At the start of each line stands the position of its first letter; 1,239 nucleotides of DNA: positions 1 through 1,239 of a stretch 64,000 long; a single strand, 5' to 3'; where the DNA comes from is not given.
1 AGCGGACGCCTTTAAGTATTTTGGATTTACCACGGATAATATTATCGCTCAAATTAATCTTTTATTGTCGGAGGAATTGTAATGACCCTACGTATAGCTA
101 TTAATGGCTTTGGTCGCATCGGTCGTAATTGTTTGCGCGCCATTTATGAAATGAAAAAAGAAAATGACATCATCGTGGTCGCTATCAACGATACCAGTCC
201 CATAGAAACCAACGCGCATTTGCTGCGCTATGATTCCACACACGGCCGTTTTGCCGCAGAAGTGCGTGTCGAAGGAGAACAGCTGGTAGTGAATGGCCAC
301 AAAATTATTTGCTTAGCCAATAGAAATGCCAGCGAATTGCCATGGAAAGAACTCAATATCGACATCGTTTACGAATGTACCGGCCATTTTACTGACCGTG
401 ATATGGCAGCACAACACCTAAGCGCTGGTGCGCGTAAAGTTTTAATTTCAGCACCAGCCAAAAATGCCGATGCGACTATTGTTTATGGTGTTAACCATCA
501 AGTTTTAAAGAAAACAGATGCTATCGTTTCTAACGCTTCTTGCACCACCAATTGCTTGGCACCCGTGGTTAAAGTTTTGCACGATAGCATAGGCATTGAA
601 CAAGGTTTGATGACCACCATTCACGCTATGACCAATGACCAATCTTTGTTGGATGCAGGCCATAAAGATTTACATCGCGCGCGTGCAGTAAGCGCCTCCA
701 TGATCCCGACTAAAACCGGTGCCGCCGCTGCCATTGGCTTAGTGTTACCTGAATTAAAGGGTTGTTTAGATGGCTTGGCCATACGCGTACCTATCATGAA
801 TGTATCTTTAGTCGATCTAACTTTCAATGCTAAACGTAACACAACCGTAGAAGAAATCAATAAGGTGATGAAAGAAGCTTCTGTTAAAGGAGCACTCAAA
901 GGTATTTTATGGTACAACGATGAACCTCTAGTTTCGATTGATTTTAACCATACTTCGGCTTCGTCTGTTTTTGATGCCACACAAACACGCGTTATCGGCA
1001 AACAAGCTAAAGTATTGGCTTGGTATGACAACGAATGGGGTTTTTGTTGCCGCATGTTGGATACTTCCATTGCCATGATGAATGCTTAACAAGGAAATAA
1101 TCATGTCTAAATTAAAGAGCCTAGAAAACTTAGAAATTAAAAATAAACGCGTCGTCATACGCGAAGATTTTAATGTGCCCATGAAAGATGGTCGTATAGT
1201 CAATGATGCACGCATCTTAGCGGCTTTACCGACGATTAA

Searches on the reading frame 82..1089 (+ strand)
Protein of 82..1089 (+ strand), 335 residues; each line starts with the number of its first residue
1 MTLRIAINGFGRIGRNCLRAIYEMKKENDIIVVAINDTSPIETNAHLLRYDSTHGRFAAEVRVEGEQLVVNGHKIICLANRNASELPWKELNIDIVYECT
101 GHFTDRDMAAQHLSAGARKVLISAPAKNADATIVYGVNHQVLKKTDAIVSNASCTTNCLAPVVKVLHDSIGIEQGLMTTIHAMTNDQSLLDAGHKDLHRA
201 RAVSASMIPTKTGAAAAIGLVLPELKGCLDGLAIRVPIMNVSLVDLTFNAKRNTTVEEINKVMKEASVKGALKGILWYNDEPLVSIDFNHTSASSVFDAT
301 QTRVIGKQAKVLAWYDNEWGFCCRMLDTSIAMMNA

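Call 16: search_protein_families(library=pfam, proteins=[window:82-1089:+], max_evalue=0.00001)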
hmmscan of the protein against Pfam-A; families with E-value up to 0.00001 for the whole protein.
window:82-1089:+ (335 aa): 2 families
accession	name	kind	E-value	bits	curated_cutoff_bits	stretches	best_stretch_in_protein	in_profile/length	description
PF02800.25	Gp_dh_C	-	8.1e-62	207.9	24.4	1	159-315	1-158/158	Glyceraldehyde 3-phosphate dehydrogenase, C-terminal domain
PF00044.30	Gp_dh_N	-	3.2e-38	130.5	31.7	1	4-105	2-100/101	Glyceraldehyde 3-phosphate dehydrogenase, NAD binding domain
